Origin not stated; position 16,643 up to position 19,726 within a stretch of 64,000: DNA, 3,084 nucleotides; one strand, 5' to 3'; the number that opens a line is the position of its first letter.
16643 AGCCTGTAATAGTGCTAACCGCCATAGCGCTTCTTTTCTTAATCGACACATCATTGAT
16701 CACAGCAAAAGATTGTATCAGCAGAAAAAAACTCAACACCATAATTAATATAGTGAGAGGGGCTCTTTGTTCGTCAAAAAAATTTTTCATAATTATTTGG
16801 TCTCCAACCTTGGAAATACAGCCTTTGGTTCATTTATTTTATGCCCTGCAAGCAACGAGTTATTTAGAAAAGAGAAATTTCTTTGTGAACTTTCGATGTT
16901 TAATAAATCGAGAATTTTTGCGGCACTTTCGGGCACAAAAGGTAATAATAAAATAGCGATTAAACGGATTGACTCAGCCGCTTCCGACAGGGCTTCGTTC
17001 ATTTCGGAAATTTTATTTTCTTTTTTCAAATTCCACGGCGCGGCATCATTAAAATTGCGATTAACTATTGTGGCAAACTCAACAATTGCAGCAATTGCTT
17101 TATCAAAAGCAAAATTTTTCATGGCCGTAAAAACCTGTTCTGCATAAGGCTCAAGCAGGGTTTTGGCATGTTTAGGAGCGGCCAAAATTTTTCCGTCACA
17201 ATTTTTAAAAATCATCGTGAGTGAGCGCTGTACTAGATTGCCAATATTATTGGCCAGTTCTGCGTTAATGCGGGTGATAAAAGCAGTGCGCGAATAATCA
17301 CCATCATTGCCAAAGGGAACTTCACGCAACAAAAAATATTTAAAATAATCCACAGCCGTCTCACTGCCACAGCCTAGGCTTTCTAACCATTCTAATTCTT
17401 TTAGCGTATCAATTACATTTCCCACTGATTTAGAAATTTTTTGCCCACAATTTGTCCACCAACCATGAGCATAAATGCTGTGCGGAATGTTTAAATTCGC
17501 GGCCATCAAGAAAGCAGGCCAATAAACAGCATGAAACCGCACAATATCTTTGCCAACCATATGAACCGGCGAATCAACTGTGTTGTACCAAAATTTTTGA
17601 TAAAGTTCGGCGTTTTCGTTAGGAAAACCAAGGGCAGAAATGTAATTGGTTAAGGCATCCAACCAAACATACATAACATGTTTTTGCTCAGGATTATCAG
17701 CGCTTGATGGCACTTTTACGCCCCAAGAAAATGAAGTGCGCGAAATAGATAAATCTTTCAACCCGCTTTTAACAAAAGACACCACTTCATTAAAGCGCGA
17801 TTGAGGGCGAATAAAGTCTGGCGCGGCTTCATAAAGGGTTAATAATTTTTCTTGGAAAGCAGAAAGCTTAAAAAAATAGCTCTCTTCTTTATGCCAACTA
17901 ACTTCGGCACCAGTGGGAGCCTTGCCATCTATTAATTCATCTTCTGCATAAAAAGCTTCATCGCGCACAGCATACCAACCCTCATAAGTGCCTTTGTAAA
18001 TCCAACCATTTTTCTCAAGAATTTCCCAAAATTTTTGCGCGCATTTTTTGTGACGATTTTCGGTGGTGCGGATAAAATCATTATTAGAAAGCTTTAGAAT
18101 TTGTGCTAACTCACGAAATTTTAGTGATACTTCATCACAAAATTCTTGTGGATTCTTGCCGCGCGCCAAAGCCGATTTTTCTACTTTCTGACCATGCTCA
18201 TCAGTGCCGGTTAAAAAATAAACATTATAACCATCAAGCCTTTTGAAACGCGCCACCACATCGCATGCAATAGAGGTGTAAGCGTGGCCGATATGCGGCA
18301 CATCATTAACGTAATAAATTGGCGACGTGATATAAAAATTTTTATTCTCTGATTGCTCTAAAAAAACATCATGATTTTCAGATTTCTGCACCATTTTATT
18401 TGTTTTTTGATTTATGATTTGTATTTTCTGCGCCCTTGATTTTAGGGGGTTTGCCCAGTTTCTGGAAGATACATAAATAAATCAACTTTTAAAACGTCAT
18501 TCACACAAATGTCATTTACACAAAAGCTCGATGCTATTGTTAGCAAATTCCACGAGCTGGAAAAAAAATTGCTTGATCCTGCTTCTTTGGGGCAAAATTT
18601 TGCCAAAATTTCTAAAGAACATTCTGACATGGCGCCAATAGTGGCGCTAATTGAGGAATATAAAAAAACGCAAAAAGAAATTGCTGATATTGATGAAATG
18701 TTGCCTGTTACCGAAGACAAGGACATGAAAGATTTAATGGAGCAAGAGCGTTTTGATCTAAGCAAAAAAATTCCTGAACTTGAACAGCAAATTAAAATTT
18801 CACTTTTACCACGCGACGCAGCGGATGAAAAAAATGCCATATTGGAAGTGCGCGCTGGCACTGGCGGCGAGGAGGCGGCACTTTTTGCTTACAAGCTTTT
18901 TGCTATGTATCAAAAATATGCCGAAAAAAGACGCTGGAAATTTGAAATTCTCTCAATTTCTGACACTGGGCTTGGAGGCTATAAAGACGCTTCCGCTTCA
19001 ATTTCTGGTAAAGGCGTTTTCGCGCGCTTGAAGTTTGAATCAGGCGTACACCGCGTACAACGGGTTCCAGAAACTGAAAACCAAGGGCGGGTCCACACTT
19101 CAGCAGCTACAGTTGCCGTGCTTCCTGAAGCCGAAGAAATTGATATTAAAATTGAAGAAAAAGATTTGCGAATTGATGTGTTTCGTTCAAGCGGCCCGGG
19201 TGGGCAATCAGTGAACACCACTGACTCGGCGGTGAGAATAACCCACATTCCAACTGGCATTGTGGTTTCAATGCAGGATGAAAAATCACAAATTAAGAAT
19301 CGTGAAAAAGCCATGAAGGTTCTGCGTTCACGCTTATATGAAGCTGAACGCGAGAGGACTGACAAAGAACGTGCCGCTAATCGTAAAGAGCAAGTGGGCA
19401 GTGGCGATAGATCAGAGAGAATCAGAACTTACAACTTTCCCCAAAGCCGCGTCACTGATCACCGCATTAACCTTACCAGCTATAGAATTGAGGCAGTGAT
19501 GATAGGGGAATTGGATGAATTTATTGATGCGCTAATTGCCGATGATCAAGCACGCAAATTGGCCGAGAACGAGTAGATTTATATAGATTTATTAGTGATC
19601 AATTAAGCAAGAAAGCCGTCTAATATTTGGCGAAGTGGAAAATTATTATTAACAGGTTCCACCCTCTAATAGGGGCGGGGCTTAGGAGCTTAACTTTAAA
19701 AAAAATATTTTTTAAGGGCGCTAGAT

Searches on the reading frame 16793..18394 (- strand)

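Call 7: search_protein_families(library=ncbifam, proteins=[window:16793-18394:-], max_evalue=0.00001)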
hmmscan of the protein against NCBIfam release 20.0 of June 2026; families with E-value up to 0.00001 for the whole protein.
window:16793-18394:- (533 aa): 15 families
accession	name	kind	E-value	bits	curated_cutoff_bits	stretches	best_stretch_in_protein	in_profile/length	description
NF008900.0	PRK12267.1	equivalog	1.3e-188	628.6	598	1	16-532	2-512/648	methionine--tRNA ligase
TIGR00398.1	metG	equivalog_domain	4.8e-150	500.8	336.35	2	162-531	173-530/530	methionine--tRNA ligase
NF001100.0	PRK00133.1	equivalog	1.9e-99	334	587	2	152-533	168-534/676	methionine--tRNA ligase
NF008860.0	PRK11893.2-2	equivalog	1.1e-93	315.2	761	3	19-149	2-133/583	methionine--tRNA ligase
TIGR00422.1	valS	equivalog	1.9e-26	92.4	612.1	2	4-110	17-126/863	valine--tRNA ligase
TIGR00396.1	leuS_bact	equivalog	1.8e-20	72.7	548.4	1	9-186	20-202/843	leucine--tRNA ligase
NF004349.1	PRK05729.1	equivalog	5.3e-20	71.2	704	2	238-489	438-674/860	valine--tRNA ligase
NF009687.0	PRK13208.1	equivalog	8.2e-20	70.6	738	2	12-153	32-188/801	valine--tRNA ligase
NF008957.0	PRK12300.1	subfamily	8e-16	57.2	677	1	6-63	18-77/946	leucine--tRNA ligase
TIGR00392.1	ileS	equivalog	1.9e-14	52.8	621.4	1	8-82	22-100/861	isoleucine--tRNA ligase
NF008859.0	PRK11893.2-1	equivalog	4.6e-14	52.2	553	1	164-453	179-452/498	methionine--tRNA ligase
NF011492.0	PRK14900.1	equivalog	1.4e-10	39.7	1783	1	16-68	40-92/1044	valine--tRNA ligase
TIGR00435.1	cysS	equivalog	1.8e-10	40.5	340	1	9-145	12-147/466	cysteine--tRNA ligase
TIGR00395.1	leuS_arch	equivalog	9.7e-09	33.8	648.5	1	13-63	20-70/938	leucine--tRNA ligase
NF000540.1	alt_ValS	exception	5e-07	28.1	900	1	14-126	29-146/827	valine--tRNA ligase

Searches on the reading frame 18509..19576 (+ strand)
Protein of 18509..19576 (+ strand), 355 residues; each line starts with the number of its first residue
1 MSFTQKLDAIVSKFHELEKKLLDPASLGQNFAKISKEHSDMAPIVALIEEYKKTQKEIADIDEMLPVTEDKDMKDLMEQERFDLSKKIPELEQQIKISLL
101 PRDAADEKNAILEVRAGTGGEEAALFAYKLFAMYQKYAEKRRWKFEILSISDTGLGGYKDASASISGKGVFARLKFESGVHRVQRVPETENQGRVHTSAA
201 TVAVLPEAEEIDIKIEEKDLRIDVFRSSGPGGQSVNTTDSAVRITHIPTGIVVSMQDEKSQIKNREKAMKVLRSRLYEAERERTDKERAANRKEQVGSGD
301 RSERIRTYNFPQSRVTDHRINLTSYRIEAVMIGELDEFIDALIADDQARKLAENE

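Call 7: search_protein_families(library=ncbifam, proteins=[window:18509-19576:+], max_evalue=0.00001)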
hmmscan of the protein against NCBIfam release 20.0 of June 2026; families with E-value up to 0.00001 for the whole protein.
window:18509-19576:+ (355 aa): 5 families
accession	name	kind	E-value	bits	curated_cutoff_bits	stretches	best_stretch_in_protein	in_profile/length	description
NF001859.2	PRK00591.1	equivalog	1.4e-157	524.2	400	1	7-351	1-347/347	peptide chain release factor 1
TIGR00019.1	prfA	equivalog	1.6e-153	510.9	423.25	1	3-353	6-357/361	peptide chain release factor 1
TIGR00020.2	prfB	exception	5e-88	295.5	370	1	7-343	17-352/353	peptide chain release factor 2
TIGR03072.1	release_prfH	equivalog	1.5e-27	96.5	166.65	1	112-294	3-182/200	peptide chain release factor H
NF006718.0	PRK09256.1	equivalog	7.6e-11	41.9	100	1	212-245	9-42/140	alternative ribosome rescue aminoacyl-tRNA hydrolase ArfB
